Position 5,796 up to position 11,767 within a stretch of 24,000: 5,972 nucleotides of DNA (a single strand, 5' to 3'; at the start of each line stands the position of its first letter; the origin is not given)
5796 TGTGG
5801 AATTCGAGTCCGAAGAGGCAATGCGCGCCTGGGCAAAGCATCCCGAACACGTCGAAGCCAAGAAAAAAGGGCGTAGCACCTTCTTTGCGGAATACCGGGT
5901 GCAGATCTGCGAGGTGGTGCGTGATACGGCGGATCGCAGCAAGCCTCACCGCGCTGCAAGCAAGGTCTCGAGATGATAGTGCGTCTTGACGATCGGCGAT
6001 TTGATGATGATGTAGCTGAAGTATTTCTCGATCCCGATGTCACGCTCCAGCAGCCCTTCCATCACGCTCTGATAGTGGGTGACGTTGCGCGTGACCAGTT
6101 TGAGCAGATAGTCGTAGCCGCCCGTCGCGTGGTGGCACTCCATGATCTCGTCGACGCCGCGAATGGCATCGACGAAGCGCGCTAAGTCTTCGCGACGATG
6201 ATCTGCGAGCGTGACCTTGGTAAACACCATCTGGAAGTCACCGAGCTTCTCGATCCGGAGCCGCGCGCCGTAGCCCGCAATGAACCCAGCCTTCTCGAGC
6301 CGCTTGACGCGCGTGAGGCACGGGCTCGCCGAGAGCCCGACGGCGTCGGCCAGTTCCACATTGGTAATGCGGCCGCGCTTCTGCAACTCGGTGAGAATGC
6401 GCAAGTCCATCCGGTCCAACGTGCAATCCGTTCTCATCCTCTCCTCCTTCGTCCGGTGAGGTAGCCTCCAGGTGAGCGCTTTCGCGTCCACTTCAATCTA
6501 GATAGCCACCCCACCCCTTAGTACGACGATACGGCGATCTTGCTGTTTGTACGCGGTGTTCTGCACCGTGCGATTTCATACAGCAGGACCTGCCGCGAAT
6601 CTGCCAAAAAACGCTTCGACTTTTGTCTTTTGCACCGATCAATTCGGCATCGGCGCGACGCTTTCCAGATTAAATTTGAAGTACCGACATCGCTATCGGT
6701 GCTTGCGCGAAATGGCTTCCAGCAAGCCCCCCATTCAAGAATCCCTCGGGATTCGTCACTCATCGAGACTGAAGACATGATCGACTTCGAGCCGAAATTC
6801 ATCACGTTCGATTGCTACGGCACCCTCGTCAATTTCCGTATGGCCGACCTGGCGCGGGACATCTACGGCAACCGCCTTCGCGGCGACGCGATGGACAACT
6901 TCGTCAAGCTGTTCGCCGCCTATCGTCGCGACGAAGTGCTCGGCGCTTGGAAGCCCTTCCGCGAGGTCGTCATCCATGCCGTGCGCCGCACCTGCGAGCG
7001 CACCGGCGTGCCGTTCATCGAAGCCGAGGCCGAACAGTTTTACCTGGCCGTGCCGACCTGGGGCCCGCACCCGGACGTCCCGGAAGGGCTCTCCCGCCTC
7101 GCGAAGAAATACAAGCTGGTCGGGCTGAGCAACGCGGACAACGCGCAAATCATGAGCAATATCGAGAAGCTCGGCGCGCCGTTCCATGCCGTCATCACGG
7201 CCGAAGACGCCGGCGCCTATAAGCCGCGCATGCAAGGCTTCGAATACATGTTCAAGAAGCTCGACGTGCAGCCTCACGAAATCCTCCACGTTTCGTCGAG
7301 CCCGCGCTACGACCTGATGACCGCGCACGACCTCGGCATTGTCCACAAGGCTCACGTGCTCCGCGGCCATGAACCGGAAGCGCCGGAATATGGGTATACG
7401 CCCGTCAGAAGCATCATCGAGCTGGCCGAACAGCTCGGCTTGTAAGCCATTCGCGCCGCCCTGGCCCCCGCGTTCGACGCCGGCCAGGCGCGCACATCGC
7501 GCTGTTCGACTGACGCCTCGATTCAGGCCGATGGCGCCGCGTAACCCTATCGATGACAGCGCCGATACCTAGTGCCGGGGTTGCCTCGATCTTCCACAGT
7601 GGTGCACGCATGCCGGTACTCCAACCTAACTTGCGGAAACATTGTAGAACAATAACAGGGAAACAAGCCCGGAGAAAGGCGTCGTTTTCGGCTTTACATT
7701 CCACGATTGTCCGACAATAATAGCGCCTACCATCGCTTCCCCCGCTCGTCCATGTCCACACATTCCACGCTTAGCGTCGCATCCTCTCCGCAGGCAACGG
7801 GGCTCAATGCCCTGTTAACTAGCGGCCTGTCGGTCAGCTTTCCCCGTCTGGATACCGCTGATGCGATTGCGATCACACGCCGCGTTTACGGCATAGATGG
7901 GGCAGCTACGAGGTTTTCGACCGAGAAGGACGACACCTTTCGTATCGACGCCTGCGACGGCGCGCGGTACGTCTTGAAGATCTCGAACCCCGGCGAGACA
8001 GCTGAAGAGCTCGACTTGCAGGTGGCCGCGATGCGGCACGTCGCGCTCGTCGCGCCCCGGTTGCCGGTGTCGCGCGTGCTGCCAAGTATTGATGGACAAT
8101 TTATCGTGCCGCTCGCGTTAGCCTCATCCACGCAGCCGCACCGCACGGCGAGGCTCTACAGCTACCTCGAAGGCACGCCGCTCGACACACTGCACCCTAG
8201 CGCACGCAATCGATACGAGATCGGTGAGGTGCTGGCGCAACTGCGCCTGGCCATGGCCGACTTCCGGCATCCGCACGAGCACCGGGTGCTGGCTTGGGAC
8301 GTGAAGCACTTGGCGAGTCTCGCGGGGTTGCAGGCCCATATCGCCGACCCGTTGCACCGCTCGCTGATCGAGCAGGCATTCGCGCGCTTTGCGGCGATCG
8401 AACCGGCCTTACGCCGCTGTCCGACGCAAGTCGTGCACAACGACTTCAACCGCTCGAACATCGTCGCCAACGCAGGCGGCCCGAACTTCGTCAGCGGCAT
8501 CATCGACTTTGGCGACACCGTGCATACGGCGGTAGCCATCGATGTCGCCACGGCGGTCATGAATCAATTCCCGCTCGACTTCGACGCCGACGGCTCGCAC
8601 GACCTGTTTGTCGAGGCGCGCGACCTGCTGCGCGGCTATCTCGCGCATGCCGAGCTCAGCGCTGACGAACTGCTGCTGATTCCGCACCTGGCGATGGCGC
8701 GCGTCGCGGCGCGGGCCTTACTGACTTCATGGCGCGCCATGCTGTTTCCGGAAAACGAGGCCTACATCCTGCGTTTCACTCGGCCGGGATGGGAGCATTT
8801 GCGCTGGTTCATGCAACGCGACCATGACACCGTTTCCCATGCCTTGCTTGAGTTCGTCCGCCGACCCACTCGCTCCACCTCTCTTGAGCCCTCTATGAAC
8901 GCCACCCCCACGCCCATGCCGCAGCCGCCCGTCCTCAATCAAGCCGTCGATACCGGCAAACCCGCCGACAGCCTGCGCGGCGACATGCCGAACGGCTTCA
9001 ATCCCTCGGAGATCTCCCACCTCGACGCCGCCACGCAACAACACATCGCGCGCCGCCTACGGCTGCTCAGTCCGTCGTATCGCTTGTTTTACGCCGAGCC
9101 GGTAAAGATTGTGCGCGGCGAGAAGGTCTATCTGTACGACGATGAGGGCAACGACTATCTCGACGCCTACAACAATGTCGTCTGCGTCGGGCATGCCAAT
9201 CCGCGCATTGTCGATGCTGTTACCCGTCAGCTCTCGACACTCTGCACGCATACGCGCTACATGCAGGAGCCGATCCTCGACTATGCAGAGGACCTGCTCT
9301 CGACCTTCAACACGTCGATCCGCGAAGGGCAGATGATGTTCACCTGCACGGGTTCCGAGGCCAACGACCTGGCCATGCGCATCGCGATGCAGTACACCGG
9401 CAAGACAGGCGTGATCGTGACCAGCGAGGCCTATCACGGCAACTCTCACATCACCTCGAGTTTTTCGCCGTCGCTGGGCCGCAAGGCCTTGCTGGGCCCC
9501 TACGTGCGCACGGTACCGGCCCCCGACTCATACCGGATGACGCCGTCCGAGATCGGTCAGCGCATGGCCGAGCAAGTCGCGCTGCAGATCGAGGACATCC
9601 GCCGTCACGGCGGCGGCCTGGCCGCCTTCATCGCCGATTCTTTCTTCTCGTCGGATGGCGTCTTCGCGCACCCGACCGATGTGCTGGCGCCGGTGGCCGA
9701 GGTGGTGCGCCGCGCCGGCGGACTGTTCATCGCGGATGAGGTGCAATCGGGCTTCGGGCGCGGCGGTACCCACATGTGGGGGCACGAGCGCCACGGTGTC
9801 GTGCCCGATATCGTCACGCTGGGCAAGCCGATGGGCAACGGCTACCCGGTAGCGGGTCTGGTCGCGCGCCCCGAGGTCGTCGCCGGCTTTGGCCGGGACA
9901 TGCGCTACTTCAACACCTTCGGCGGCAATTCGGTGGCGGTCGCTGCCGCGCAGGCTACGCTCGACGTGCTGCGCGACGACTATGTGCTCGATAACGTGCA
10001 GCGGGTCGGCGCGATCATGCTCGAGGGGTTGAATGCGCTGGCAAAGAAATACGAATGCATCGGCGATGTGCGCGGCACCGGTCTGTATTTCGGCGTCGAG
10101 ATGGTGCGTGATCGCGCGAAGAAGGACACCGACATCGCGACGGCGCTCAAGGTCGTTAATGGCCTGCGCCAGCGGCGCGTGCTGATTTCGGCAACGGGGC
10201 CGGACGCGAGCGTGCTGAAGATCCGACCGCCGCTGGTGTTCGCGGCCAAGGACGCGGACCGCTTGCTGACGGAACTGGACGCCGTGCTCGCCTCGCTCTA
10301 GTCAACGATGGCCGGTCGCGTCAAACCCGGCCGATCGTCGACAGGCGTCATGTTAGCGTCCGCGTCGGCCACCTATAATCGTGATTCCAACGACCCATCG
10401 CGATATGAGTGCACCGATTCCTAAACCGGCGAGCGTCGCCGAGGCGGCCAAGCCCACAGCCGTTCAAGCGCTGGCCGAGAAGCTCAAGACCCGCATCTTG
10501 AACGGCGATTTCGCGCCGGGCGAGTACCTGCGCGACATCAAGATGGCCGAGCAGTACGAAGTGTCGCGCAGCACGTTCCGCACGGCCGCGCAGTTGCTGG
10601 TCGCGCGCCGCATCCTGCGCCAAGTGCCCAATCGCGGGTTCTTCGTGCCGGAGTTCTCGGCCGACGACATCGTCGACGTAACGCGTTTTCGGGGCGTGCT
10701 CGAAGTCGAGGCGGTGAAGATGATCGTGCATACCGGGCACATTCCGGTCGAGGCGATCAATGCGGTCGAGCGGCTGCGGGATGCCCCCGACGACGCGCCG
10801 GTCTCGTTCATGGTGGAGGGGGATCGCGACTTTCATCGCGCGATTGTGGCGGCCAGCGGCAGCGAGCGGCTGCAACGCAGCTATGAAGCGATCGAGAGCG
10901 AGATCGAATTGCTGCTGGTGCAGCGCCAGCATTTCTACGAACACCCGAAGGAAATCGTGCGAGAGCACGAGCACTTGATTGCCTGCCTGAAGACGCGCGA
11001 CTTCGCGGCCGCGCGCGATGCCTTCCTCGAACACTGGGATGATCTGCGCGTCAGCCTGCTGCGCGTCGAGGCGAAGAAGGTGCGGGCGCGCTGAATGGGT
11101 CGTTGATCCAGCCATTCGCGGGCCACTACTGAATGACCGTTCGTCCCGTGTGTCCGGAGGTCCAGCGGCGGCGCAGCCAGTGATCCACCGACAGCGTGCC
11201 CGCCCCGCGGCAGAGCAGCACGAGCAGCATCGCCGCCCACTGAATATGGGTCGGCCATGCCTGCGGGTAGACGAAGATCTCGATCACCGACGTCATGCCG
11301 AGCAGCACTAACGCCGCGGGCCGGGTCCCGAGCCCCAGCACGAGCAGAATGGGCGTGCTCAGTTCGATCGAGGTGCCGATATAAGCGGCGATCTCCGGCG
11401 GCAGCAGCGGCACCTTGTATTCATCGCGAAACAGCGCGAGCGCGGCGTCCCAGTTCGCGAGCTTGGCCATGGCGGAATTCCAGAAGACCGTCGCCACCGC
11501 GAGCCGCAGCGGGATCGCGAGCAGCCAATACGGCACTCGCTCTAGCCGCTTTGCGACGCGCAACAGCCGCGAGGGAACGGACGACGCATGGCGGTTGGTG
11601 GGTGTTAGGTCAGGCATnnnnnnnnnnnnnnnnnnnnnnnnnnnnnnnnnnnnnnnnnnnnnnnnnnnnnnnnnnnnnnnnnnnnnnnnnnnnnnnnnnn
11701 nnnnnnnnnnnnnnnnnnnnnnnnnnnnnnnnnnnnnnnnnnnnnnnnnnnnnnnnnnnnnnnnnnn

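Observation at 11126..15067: Bufferin/gig-type RiPP metallophore operon (DUF2282 precursor, DUF692 MNIO, DUF2063, DoxX) divergent from an ECF sigma / NrsF pair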

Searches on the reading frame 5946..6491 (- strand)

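Call 47: search_protein_families(library=pfam, proteins=[window:5946-6491:-], max_evalue=0.0001)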
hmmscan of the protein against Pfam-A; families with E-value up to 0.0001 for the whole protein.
window:5946-6491:- (181 aa): 4 families
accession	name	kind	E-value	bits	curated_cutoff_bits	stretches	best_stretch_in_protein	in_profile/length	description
PF13412.12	HTH_24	-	3.6e-19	68.5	21.9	1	25-71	1-47/48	Winged helix-turn-helix DNA-binding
PF01037.27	AsnC_trans_reg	-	5.4e-17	61.9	25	1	93-164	3-72/73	Lrp/AsnC ligand binding domain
PF13404.12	HTH_AsnC-type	-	3e-16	59.4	27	1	25-66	1-42/42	AsnC-type helix-turn-helix domain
PF01047.28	MarR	-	4.2e-06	27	24.6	1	30-71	6-47/59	MarR family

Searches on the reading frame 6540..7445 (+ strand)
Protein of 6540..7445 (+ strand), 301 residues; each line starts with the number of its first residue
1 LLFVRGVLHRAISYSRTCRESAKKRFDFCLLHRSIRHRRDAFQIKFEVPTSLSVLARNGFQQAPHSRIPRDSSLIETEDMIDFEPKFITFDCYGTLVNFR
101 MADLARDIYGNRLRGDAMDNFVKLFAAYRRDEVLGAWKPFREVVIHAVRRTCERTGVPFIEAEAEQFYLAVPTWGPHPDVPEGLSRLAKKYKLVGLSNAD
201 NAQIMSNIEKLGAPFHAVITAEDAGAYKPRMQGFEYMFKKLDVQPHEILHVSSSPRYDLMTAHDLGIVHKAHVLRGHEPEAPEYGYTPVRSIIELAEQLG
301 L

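Call 47: search_protein_families(library=pfam, proteins=[window:6540-7445:+], max_evalue=0.0001)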
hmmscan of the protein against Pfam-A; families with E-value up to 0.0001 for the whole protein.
window:6540-7445:+ (301 aa): 2 families
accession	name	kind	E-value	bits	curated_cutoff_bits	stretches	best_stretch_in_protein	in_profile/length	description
PF00702.32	Hydrolase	-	5.6e-13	50.2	26.4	1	86-266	2-191/191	haloacid dehalogenase-like hydrolase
PF13419.12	HAD_2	-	5e-09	37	23.8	1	175-267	79-173/178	Haloacid dehalogenase-like hydrolase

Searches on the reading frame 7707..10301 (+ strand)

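Call 47: search_protein_families(library=pfam, proteins=[window:7707-10301:+], max_evalue=0.0001)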
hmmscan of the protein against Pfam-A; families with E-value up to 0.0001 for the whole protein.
window:7707-10301:+ (864 aa): 2 families
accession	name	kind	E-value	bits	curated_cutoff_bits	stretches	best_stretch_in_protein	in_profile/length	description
PF00202.27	Aminotran_3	-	1.6e-74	251.5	30.5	1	466-861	11-403/403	Aminotransferase class-III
PF01636.29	APH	-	3.1e-26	93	23.2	1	75-297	11-222/239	Phosphotransferase enzyme family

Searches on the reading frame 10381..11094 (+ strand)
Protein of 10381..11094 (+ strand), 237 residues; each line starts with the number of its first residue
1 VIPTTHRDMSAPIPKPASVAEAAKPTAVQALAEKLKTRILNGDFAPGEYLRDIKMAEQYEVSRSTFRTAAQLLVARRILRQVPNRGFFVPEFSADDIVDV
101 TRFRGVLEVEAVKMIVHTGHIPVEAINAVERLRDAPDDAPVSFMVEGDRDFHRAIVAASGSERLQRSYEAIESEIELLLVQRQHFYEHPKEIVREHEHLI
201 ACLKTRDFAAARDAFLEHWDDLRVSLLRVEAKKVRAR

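Call 47: search_protein_families(library=pfam, proteins=[window:10381-11094:+], max_evalue=0.0001)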
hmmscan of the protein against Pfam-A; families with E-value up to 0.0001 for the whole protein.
window:10381-11094:+ (237 aa): 2 families
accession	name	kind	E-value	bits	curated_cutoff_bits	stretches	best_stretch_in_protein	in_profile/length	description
PF07729.17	FCD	-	2.1e-17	64.1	24.3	1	99-220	1-124/125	FCD domain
PF00392.27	GntR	-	1.3e-12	47.6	27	1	29-89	3-64/64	Bacterial regulatory proteins, gntR family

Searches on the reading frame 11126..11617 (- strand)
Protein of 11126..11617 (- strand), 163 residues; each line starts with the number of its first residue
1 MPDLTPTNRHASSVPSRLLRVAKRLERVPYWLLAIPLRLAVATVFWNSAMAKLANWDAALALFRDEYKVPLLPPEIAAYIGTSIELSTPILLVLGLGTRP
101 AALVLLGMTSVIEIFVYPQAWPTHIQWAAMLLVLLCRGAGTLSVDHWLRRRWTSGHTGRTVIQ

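Call 4: search_protein_families(library=pfam, proteins=[window:11126-11617:-], max_evalue=0.01)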
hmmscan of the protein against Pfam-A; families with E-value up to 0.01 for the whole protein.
window:11126-11617:- (163 aa): 3 families
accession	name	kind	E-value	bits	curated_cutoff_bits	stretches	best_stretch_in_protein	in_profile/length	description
PF07681.17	DoxX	-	2.4e-15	57.4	23.6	1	36-117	4-84/85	DoxX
PF07291.16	MauE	-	0.002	18.8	27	1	33-114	5-85/128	Methylamine utilisation protein MauE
PF04173.18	DoxD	-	0.0031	17.9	22.7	0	82-153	72-149/167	TQO small subunit DoxD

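Call 5: search_protein_families(library=ncbifam, proteins=[window:11126-11617:-], max_evalue=0.01)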
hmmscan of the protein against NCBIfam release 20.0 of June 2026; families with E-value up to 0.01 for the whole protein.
window:11126-11617:- (163 aa): 1 family
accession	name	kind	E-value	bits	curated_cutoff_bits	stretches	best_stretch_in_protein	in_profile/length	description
NF050144.1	matur_HvfX_fam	equivalog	3.7e-16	59.7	80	2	31-116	1-87/165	HvfX family Cu-binding RiPP maturation protein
